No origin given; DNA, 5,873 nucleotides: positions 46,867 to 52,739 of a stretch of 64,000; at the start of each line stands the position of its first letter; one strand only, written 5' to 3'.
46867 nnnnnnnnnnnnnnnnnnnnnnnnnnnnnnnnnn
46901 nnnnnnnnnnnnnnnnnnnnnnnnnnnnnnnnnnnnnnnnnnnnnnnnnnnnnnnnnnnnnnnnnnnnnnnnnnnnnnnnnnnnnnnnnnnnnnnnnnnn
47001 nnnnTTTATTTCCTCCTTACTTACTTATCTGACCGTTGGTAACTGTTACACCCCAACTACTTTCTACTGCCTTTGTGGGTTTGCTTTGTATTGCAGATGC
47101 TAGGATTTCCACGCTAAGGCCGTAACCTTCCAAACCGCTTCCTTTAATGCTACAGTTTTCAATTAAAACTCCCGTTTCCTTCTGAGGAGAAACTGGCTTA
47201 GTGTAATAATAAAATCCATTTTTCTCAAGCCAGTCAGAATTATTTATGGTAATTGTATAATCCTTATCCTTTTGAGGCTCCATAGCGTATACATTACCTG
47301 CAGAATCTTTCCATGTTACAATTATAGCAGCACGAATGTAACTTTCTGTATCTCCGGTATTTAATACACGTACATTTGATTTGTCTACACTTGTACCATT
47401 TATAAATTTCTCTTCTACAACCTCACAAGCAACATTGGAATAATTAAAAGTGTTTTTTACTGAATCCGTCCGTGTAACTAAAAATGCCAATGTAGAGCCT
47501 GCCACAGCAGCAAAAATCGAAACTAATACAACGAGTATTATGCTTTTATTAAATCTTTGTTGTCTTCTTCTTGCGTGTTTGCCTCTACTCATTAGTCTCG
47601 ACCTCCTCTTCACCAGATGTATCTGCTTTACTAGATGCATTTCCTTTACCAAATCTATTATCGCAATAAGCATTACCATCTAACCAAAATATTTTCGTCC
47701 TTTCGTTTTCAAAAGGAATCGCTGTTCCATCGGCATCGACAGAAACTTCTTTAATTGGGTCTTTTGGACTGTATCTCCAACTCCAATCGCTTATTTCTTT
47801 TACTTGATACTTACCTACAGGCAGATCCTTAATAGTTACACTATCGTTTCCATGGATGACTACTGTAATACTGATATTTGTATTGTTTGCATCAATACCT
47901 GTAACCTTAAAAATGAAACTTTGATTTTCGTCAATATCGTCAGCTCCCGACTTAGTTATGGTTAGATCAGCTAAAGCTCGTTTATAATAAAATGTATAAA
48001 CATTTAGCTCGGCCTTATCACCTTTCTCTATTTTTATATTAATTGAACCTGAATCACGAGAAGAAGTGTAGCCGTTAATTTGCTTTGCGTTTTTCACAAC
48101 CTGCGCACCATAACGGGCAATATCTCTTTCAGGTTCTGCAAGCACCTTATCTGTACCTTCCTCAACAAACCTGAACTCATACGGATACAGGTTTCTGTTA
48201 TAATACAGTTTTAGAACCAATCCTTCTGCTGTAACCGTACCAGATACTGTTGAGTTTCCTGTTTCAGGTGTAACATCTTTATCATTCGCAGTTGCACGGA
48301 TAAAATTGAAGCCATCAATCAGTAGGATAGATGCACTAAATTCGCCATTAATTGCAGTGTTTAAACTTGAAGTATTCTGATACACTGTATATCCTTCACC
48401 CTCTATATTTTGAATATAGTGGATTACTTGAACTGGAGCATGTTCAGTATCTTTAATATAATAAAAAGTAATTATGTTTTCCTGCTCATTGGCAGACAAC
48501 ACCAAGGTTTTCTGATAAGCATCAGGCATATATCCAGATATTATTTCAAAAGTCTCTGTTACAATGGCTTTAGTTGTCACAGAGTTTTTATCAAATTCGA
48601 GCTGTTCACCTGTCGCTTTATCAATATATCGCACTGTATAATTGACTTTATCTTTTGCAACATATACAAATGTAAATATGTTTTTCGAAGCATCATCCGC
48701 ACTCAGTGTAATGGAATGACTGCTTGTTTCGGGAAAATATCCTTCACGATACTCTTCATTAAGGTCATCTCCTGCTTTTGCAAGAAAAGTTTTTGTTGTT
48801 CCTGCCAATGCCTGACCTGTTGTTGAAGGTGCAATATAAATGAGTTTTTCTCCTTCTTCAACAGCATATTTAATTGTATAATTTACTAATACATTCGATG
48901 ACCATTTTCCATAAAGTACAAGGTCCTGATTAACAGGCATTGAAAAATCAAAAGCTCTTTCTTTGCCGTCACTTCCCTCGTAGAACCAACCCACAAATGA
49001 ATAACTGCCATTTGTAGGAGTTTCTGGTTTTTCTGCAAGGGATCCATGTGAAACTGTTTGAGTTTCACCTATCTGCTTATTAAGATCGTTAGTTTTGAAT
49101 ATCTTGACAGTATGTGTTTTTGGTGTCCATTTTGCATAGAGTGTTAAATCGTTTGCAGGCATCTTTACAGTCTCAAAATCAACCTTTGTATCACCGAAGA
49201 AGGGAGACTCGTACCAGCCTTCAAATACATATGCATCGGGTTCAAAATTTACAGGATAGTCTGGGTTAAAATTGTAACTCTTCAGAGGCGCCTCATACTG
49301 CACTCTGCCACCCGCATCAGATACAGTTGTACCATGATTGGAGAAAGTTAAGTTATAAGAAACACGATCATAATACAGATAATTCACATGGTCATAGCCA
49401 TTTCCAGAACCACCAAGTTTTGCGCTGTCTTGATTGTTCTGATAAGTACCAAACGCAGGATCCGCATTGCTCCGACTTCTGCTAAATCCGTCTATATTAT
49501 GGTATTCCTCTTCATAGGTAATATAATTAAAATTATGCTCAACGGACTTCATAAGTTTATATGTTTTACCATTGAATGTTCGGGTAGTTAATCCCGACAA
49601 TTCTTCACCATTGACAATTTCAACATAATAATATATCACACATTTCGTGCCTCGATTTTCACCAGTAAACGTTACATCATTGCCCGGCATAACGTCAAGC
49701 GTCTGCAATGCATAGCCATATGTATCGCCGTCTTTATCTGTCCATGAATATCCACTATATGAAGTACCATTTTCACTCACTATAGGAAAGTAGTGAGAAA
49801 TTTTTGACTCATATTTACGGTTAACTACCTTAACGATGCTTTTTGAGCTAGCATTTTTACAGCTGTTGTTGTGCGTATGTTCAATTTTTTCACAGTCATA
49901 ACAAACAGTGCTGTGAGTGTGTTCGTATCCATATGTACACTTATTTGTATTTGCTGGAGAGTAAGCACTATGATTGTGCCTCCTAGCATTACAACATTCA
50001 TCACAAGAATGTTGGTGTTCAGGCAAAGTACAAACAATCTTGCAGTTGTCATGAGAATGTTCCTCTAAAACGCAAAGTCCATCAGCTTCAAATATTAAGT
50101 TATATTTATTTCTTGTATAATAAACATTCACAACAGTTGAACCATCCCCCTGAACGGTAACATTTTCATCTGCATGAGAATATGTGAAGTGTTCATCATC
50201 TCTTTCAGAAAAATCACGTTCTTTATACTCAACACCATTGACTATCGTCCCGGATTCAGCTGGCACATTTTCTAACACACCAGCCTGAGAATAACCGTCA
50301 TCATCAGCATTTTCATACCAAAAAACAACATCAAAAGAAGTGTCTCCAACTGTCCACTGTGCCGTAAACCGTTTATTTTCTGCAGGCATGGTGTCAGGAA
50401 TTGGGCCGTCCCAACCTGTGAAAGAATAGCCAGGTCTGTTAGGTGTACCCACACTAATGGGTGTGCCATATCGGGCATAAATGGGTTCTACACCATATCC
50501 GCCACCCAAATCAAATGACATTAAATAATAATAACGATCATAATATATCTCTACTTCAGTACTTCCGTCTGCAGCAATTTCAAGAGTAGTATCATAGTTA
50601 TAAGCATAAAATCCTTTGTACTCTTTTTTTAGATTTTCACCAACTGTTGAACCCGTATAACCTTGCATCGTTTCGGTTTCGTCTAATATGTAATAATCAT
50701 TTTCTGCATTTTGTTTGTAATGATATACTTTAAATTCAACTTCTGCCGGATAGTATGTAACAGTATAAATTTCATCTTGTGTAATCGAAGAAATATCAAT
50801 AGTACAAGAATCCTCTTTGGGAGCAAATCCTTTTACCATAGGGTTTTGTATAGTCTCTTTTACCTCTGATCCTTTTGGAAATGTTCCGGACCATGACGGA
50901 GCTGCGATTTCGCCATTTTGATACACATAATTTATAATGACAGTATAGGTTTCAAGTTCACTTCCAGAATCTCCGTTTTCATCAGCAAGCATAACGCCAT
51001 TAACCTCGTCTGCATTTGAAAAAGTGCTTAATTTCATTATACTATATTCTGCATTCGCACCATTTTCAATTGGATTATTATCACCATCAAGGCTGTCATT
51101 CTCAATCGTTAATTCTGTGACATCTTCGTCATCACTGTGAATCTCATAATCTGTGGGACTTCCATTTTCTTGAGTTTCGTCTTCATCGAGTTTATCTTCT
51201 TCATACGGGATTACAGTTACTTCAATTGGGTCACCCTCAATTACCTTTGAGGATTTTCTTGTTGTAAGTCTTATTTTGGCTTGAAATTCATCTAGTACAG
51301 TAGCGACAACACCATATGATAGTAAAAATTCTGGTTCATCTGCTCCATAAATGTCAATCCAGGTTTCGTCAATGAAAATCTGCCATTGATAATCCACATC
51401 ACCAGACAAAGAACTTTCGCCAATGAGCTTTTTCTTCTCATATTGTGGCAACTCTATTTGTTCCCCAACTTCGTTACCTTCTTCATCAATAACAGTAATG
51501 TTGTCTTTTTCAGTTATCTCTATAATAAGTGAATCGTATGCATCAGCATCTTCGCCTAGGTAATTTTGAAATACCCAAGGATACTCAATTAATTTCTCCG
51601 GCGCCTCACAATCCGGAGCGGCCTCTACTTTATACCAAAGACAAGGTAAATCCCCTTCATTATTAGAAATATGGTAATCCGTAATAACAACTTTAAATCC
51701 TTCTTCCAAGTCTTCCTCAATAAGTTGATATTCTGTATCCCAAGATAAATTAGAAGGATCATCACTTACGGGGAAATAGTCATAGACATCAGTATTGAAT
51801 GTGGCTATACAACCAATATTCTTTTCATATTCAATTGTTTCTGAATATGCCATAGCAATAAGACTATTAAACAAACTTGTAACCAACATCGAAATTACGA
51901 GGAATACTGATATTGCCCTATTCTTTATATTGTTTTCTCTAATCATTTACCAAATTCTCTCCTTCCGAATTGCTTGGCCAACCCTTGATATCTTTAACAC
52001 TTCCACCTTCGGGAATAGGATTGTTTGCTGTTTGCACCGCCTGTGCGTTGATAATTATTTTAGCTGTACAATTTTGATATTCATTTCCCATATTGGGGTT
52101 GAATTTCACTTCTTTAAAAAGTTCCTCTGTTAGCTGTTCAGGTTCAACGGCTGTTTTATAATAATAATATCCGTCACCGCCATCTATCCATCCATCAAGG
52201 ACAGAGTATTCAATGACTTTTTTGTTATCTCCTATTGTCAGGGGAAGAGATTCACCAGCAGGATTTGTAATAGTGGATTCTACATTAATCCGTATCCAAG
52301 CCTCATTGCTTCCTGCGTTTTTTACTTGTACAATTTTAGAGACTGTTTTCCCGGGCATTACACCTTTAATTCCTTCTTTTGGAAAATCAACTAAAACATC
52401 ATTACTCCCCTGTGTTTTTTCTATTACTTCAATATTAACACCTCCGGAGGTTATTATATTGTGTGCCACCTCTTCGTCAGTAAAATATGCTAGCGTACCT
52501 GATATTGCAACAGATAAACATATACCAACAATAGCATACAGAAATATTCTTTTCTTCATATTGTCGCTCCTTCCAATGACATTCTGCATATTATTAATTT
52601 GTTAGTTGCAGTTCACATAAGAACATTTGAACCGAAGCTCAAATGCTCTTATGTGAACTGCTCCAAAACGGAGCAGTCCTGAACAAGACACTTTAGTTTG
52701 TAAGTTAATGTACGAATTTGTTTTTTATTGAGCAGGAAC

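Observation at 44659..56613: Hybrid TasA-fibre / sortase operon: SipW, five TasA-like paralogs, a 1453-aa adhesin-like protein, a TasA-CnaB chimera with LIQTG sorting signal, and a sortase, under a TetR regulator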

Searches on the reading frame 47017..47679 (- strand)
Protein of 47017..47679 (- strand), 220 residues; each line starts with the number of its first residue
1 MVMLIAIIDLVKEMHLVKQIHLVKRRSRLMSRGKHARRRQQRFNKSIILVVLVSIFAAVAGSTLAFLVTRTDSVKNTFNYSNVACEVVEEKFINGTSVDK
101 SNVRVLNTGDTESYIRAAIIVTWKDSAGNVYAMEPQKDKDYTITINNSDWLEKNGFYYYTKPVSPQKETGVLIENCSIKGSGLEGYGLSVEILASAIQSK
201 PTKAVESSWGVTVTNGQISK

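Call 3: search_protein_families(library=pfam, proteins=[window:47017-47679:-], max_evalue=0.01)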
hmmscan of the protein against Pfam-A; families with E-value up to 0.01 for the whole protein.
window:47017-47679:- (220 aa): 0 families

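Call 5: search_protein_families(library=ncbifam, proteins=[window:47017-47679:-], max_evalue=0.01)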
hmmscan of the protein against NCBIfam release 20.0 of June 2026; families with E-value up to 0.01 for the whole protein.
window:47017-47679:- (220 aa): 1 family
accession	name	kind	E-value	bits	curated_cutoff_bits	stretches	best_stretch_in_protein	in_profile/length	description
TIGR04090.1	exp_by_SipW_IV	subfamily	5.9e-09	36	60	1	44-139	1-99/241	BsaA family SipW-dependent biofilm matrix protein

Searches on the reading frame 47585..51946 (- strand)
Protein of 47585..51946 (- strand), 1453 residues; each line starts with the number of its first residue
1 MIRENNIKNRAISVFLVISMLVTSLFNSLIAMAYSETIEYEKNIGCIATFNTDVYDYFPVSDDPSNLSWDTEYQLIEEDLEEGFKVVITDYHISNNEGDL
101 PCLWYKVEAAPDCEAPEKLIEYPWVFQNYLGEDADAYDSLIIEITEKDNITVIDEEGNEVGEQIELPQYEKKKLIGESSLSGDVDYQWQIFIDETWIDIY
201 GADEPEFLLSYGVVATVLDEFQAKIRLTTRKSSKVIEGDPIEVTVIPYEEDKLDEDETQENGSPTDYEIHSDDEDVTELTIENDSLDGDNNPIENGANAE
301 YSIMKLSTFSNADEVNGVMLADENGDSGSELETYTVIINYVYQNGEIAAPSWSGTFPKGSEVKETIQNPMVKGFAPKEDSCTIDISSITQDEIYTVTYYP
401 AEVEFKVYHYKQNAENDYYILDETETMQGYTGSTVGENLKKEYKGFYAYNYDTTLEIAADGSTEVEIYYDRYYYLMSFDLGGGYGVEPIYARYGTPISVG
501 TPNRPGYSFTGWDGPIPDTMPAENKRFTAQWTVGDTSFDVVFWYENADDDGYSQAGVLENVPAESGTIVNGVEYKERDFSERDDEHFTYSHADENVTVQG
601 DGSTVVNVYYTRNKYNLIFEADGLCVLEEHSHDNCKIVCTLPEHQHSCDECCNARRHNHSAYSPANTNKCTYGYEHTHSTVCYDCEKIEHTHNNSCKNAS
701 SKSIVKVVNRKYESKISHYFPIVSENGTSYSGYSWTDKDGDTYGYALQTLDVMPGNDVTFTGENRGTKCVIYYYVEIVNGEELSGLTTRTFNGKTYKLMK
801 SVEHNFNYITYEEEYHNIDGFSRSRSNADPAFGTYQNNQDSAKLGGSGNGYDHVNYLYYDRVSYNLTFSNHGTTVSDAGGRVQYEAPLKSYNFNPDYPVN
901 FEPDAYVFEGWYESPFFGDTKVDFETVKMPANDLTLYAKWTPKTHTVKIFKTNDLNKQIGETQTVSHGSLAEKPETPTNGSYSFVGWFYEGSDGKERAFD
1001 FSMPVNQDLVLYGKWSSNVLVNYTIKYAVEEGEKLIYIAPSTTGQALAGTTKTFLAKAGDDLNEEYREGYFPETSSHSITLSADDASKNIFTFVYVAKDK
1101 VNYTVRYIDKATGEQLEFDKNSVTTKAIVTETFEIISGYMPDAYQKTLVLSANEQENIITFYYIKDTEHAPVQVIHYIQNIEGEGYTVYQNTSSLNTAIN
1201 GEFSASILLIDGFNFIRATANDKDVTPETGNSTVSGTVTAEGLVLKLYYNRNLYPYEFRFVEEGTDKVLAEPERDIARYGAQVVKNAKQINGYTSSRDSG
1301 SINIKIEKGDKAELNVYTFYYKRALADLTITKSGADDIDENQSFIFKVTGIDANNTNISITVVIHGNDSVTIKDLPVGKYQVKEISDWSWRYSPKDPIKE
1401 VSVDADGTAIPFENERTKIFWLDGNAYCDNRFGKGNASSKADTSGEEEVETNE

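Call 4: search_protein_families(library=pfam, proteins=[window:47585-51946:-], max_evalue=0.01)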
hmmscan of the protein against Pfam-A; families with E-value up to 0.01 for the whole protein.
window:47585-51946:- (1453 aa): 4 families
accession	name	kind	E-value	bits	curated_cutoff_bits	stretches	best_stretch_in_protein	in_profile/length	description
PF09479.16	Flg_new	-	1e-19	70.8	27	2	864-939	1-65/65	Listeria-Bacteroides repeat domain (List_Bact_rpt)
PF18998.6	Flg_new_2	-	0.0015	18.9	23.6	0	487-532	16-70/73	Divergent InlB B-repeat domain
PF19407.5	DUF5979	-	0.0031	18.6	25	1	1329-1409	2-96/104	Domain of unknown function (DUF5979)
PF16561.11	AMPK1_CBM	-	0.0079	16.8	26.8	0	1363-1400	30-67/85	Glycogen recognition site of AMP-activated protein kinase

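Call 5: search_protein_families(library=ncbifam, proteins=[window:47585-51946:-], max_evalue=0.01)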
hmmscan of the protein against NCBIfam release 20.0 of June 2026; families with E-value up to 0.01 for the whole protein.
window:47585-51946:- (1453 aa): 3 families
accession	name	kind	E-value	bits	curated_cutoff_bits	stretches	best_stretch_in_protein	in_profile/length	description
NF033189.1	internalin_A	exception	1.2e-17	63.5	1600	1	856-1021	559-708/799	class 1 internalin InlA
NF033188.1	internalin_H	exception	6e-14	51.6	1050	1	904-1018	375-483/548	InlH/InlC2 family class 1 internalin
TIGR02543.1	List_Bact_rpt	repeat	2e-13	50.4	20.95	1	906-944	6-44/44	TIGR02543 family repeat protein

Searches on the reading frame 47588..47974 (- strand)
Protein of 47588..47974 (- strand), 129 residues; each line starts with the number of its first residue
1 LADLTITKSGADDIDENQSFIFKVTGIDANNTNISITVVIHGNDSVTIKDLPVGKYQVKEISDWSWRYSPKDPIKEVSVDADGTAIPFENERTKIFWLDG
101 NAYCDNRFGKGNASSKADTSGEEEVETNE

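Call 57: predict_structure(alignment_id=A3)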
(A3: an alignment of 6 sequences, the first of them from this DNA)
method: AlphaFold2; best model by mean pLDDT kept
length: 129 residues; sequences in the alignment: 6
mean_pLDDT: 74.8   pTM: 0.66
mean pLDDT of the five models: 74.8, 74.5, 73.7, 73.0, 71.1
residues with pLDDT >= 90: 44; 70-90: 40; 50-70: 14; < 50: 31
segments of 3 or more residues with pLDDT < 50: 96-99, 105-129
pLDDT, mean of each block of 10 residues (from residue 1): 90 73 89 91 91 93 74 91 89 58 48 41 39
secondary structure, 60 per line:
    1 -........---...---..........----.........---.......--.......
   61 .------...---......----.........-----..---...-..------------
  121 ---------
elements in order: E2-9 E19-28 E33-41 E45-51 E54-61 E68-70 E74-79 E84-92

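Call 60: fold_search(model_id=the predicted structure, library=pdb)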
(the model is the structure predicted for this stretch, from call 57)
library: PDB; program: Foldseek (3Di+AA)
matches with E <= 10: 1194; with E <= 0.001: 4
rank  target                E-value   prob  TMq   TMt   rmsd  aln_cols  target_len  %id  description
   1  7vcr_A                3.7e-04  1.00  0.53  0.16   4.5       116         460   20  Crystal Structure of PitA fragment from pilus islet-2 of Streptococcus oralis (released 2022-06-01)
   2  6n0a_B                5.2e-04  1.00  0.41  0.22   7.9       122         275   16  Structure of the major pilin protein (T-18.1) from Streptococcus pyogenes serotype MGAS8232 (released 2019-04-17)
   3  2xid_B                6.1e-04  1.00  0.54  0.18   4.4       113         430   18  Pilus-presented adhesin, Spy0125 (Cpa), P212121 form (DLS) (released 2010-08-04)
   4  8bdw_A                9.0e-04  1.00  0.53  0.69   4.3        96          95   16  Crystal structure of CnaB2 domain from Lactobacillus plantarum (released 2023-02-22)
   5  3klq_B                1.3e-03  1.00  0.48  0.47   9.9       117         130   14  Crystal Structure of the Minor Pilin FctB from Streptococcus pyogenes 90/306S (released 2010-04-28)
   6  3phs                  1.4e-03  1.00  0.54  0.31   6.2       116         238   16  Crystal Structure of GBS52, the minor pilin in gram-positive pathogen Streptococcus agalactiae (released 2010-11-17)
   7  4oq1                  2.1e-03  1.00  0.54  0.23   5.6       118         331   17  Structure of the Streptococcal ancillary pilin (released 2014-04-23)
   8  8bdw_H                2.3e-03  1.00  0.51  0.66   3.9       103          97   14  Crystal structure of CnaB2 domain from Lactobacillus plantarum (released 2023-02-22)
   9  3is1                  3.1e-03  1.00  0.42  0.16   4.8       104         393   10  Crystal structure of functional region of UafA from Staphylococcus saprophyticus in C2 form at 2.45 angstrom resolution (released 2010-09-08)
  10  10ps                  3.2e-03  1.00  0.48  0.14   6.3       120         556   16  Crystal structure of SdrD A2-A3-B1-B2 domains from Staphylococcus aureus JH1 (released 2026-02-11)
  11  7vcr_B                3.4e-03  1.00  0.54  0.17   3.0       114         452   19  Crystal Structure of PitA fragment from pilus islet-2 of Streptococcus oralis (released 2022-06-01)
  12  5ttd_A                3.8e-03  1.00  0.48  0.14   9.5       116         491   21  Minor pilin FctB from S. pyogenes with engineered intramolecular isopeptide bond (released 2017-03-01)
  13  5u6f                  4.3e-03  1.00  0.51  0.25   4.4       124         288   14  Bacterial adhesin from Mobiluncus mulieris containing intramolecular disulfide, isopeptide, and ester bond cross-links ( (released 2018-06-13)
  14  8k6t                  5.1e-03  1.00  0.48  0.48   9.6       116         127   16  The minor pilin structure of FctB3 in Streptococcus (released 2023-12-06)
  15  7w7i_B                5.3e-03  1.00  0.48  0.21   6.6       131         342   14  Crystal Structure of shaft pilin PitB from pilus islet-2 of Streptococcus oralis (released 2022-06-01)
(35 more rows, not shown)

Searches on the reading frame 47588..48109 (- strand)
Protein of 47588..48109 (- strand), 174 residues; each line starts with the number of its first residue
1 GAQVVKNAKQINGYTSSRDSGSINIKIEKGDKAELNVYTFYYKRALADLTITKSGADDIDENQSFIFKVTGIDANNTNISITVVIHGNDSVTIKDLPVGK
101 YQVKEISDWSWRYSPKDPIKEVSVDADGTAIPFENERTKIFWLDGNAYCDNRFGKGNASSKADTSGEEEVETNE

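Call 41: find_homologous_proteins(query=window:47588-48109:-, max_evalue=0.001)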
Query seq(174 aa) (174 aa): 5 proteins with E <= 0.001 among 51 candidates.
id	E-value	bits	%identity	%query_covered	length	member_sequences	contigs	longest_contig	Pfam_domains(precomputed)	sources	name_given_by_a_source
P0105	6.0e-34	135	57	76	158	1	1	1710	PF17802.8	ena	-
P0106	4.7e-27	113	45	79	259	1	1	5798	PF19407.6,PF24547.2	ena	-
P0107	3.4e-26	110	48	66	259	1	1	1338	PF19407.6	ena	-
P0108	1.3e-21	95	47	72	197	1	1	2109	PF19407.6,PF24547.2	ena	-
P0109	1.2e-19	89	50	66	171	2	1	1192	PF19407.6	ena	-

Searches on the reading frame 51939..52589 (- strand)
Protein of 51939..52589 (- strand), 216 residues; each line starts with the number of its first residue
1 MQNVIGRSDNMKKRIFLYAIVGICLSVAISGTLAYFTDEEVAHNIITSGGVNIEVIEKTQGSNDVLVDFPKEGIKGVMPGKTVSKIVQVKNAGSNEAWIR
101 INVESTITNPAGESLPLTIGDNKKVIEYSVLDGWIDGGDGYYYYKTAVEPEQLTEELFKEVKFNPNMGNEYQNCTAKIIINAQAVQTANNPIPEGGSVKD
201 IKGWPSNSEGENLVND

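Call 3: search_protein_families(library=pfam, proteins=[window:51939-52589:-], max_evalue=0.01)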
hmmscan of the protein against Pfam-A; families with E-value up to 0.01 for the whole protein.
window:51939-52589:- (216 aa): 1 family
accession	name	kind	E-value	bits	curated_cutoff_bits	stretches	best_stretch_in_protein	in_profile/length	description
PF12389.13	Peptidase_M73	-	0.00012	22.4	22.5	1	22-96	14-77/196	Camelysin metallo-endopeptidase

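Call 5: search_protein_families(library=ncbifam, proteins=[window:51939-52589:-], max_evalue=0.01)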
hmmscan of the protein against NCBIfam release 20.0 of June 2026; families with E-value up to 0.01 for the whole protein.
window:51939-52589:- (216 aa): 2 families
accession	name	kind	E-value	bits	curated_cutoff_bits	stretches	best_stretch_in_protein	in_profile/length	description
TIGR04090.1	exp_by_SipW_IV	subfamily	1.7e-13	50.9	60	1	17-168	4-171/241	BsaA family SipW-dependent biofilm matrix protein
TIGR04088.1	cognate_SipW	domain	1.5e-07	31.3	19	1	19-50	2-33/34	SipW-dependent-type signal peptide-containing protein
